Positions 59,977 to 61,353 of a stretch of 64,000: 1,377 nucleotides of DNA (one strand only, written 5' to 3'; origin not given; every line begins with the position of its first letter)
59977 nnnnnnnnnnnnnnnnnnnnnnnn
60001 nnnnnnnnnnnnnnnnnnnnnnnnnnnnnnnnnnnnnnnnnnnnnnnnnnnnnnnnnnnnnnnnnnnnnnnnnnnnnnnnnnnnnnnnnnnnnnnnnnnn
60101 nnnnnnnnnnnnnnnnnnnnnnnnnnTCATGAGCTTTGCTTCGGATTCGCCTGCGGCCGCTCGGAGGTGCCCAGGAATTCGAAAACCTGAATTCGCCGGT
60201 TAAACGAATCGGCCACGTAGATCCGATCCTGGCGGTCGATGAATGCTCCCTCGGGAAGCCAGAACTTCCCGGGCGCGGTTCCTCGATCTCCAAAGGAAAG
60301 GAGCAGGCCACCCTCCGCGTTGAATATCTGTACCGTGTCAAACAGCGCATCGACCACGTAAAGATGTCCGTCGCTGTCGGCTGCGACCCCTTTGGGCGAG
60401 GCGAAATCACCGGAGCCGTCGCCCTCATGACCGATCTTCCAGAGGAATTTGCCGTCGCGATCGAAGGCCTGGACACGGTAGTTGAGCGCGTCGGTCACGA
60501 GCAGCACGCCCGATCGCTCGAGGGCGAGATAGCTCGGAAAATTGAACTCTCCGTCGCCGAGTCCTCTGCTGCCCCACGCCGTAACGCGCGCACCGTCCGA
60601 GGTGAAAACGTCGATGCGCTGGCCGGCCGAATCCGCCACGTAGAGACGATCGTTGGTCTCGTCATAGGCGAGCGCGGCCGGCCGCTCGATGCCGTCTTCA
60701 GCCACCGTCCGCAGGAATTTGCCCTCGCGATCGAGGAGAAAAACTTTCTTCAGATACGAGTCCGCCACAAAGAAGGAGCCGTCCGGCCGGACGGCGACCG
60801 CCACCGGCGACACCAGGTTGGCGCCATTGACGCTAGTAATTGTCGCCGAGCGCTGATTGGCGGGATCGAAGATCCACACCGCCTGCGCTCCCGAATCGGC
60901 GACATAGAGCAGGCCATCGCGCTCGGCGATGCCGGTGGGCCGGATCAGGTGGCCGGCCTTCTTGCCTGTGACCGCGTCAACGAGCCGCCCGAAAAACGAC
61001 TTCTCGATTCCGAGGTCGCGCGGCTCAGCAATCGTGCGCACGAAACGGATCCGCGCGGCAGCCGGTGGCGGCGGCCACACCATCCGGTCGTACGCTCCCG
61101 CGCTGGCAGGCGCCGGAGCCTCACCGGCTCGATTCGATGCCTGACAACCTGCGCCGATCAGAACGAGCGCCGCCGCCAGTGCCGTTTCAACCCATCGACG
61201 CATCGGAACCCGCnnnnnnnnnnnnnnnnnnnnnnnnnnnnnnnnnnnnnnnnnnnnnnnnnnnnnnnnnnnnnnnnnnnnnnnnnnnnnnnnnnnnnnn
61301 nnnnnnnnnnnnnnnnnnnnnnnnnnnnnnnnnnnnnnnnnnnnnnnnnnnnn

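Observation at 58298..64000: Candidate porin-cytochrome extracellular electron-transfer conduit: 2 trihaem c7-like + 686-aa OMP barrel + NHL lipoprotein + dodecahaem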

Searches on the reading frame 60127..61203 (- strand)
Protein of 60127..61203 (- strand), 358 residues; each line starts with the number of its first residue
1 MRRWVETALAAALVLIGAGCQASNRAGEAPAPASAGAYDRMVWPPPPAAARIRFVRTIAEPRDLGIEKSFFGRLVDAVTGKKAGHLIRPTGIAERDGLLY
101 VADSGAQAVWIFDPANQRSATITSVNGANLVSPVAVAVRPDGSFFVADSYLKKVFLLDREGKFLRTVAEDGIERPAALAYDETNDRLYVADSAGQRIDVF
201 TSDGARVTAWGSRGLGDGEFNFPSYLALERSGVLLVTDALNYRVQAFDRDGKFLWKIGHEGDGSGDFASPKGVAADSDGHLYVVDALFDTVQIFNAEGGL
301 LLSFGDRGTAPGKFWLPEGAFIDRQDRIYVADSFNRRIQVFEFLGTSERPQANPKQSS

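Call 3: search_protein_families(library=pfam, proteins=[window:60127-61203:-], max_evalue=0.01)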
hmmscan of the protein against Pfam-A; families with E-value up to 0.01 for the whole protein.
window:60127-61203:- (358 aa): 8 families
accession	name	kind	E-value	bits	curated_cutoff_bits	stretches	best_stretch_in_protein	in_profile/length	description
PF01436.27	NHL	-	8e-27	92.3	20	2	267-285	1-19/28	NHL repeat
PF17170.10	DUF5128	-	2.8e-21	76.5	22.9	3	232-286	54-109/321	6-bladed beta-propeller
PF25021.1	TEN_NHL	-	8.2e-12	45.2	27.1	1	117-197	13-96/357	Teneurin NHL domain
PF08450.18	SGL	-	2.7e-09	37.4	26.3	1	93-255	47-218/246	SMP-30/Gluconolactonase/LRE-like region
PF06977.17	SdiA-regulated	-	0.0014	18.3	21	0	151-202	44-94/249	SdiA-regulated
PF13360.13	PQQ_2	-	0.0019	18.4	27.6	0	243-299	4-53/233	Outer membrane protein assembly factor BamB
PF16288.11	DUF4934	-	0.0071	16.9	27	0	241-299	41-99/102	Domain of unknown function (DUF4934)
PF24684.1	Vgb_lyase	-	0.0085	15.4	50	0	91-293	17-206/290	Virginiamycin B lyase family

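Call 6: search_protein_families(library=ncbifam, proteins=[window:60127-61203:-], max_evalue=0.01)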
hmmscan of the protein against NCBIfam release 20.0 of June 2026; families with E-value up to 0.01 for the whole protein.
window:60127-61203:- (358 aa): 7 families
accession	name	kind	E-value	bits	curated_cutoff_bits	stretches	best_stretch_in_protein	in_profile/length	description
NF035926.1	scyF_NHL_VPEP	equivalog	1.7e-50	172.3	350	3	175-301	154-280/376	scytonemin biosynthesis PEP-CTERM protein ScyF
NF047780.1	LIC12708_fam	subfamily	4.9e-12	45.4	150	1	239-293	153-207/391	LIC_12708 family protein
NF033206.1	ScyE_fam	subfamily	6.4e-08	32.5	80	0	266-332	251-319/333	ScyD/ScyE family protein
NF053768.1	CIS12_fam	equivalog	0.00018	20.4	860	0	168-293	83-193/715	CIS12 family contractile injection system protein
TIGR03866.1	PQQ_ABC_repeats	subfamily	0.0023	17.1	287.3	0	95-203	93-197/310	PQQ-dependent catabolism-associated beta-propeller protein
TIGR02276.1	beta_rpt_yvtn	repeat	0.0028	17.6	27.85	0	97-123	4-31/42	beta-propeller repeat protein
TIGR03118.1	PEPCTERM_chp_1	hypoth_equivalog_domain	0.0048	15.9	79.95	0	172-209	139-176/336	TIGR03118 family protein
